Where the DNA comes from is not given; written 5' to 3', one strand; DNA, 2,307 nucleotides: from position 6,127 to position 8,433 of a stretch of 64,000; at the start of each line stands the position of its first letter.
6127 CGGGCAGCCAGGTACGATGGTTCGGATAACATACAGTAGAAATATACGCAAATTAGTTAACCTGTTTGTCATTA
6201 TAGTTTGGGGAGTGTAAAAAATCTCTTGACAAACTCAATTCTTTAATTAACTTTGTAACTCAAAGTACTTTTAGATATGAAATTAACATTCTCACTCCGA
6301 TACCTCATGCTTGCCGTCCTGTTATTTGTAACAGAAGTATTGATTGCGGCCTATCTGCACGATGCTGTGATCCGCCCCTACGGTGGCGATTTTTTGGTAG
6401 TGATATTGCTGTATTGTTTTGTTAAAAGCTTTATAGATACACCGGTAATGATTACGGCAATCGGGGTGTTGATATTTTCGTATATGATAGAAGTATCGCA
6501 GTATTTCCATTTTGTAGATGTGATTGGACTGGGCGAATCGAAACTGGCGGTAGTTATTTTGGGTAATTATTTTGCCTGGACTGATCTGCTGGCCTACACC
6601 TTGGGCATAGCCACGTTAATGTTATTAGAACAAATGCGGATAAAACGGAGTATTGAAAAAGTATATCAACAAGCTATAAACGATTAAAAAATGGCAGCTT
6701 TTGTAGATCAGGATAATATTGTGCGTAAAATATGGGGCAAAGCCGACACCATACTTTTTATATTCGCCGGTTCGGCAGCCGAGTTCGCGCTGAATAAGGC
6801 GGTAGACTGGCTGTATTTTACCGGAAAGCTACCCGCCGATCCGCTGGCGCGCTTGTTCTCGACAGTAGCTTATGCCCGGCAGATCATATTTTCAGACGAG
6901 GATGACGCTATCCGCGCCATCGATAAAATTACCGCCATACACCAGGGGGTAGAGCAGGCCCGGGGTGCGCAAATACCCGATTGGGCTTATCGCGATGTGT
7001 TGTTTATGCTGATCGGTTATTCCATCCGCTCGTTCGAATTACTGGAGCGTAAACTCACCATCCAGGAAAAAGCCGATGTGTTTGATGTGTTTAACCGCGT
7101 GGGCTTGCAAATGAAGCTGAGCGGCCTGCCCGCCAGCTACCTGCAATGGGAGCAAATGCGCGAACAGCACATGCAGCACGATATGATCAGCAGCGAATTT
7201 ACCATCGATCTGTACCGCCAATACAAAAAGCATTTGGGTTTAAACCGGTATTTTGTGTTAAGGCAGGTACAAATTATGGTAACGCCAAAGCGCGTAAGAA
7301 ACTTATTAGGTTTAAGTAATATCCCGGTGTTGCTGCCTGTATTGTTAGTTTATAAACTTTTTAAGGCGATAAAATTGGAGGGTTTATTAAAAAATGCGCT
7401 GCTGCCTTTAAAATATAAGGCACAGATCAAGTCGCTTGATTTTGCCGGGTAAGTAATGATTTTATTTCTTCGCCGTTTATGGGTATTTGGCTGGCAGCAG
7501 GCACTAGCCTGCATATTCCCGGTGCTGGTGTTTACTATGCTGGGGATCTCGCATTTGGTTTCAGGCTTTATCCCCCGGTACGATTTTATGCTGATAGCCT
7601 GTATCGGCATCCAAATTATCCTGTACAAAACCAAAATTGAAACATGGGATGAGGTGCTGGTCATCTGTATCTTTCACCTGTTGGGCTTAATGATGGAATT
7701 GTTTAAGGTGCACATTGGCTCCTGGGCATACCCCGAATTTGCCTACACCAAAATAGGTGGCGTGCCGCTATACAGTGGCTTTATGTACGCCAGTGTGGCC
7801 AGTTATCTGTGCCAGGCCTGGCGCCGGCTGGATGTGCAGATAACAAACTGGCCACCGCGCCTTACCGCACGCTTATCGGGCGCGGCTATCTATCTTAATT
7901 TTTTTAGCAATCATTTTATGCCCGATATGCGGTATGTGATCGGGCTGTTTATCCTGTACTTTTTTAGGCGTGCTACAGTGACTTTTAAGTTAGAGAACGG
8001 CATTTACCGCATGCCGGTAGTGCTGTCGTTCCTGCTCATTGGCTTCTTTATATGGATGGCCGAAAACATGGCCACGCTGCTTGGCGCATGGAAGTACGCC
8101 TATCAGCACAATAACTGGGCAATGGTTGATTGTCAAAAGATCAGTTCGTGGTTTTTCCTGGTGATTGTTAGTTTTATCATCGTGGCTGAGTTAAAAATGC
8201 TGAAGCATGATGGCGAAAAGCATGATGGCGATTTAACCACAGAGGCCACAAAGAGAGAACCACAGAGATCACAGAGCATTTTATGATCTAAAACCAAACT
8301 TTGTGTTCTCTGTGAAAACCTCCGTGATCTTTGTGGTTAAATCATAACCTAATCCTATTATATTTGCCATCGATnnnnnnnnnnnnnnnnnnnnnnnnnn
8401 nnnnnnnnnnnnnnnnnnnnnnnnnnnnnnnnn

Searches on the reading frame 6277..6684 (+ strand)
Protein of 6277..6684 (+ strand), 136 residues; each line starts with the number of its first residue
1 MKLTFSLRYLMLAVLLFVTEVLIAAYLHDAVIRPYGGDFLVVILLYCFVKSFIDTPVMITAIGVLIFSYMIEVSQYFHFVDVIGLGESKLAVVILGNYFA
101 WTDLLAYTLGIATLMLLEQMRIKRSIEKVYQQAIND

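Call 24: search_protein_families(library=pfam, proteins=[window:6277-6684:+], max_evalue=0.001)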
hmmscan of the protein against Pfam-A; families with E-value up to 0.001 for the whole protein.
window:6277-6684:+ (136 aa): 1 family
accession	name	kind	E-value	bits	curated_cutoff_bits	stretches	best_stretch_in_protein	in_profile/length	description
PF10990.13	DUF2809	-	1.7e-25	89.9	29.3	1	28-111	2-86/86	Protein of unknown function (DUF2809)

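Call 84: search_protein_families(library=padloc, proteins=[window:6277-6684:+], max_evalue=0.00001)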
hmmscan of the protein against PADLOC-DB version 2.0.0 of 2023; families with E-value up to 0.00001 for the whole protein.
window:6277-6684:+ (136 aa): 0 families

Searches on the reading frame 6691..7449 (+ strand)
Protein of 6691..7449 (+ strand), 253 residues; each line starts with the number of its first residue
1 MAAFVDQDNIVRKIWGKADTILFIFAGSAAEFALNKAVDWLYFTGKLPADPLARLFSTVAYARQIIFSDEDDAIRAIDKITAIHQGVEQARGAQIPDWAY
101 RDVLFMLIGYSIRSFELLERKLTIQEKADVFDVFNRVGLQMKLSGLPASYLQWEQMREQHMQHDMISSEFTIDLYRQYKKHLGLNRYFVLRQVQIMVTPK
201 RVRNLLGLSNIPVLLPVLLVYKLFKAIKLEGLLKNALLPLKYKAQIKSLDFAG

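Call 24: search_protein_families(library=pfam, proteins=[window:6691-7449:+], max_evalue=0.001)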
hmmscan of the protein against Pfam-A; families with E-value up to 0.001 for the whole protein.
window:6691-7449:+ (253 aa): 1 family
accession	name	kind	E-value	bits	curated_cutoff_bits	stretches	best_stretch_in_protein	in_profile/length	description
PF09995.15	MPAB_Lcp_cat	-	2.2e-10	41.4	23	1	45-209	35-213/231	ER-bound oxygenase mpaB/B'/Rubber oxygenase, catalytic domain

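Call 84: search_protein_families(library=padloc, proteins=[window:6691-7449:+], max_evalue=0.00001)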
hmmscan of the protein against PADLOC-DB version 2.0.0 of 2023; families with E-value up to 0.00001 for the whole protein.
window:6691-7449:+ (253 aa): 0 families

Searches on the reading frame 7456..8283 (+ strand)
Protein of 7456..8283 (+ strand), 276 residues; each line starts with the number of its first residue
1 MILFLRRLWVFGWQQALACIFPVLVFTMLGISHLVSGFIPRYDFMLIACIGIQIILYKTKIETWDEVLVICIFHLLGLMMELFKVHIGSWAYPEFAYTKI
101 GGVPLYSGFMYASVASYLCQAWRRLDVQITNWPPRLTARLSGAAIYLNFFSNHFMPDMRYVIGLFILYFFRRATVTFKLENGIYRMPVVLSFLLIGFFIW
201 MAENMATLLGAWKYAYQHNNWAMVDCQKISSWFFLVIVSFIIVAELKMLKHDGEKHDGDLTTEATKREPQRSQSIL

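Call 24: search_protein_families(library=pfam, proteins=[window:7456-8283:+], max_evalue=0.001)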
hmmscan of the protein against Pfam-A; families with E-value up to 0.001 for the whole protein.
window:7456-8283:+ (276 aa): 1 family
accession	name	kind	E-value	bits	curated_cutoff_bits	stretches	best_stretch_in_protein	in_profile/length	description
PF05675.17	DUF817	-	9e-97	323.9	25.9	1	8-240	2-237/237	Protein of unknown function (DUF817)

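Call 84: search_protein_families(library=padloc, proteins=[window:7456-8283:+], max_evalue=0.00001)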
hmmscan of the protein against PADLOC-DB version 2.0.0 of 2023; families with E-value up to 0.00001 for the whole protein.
window:7456-8283:+ (276 aa): 0 families
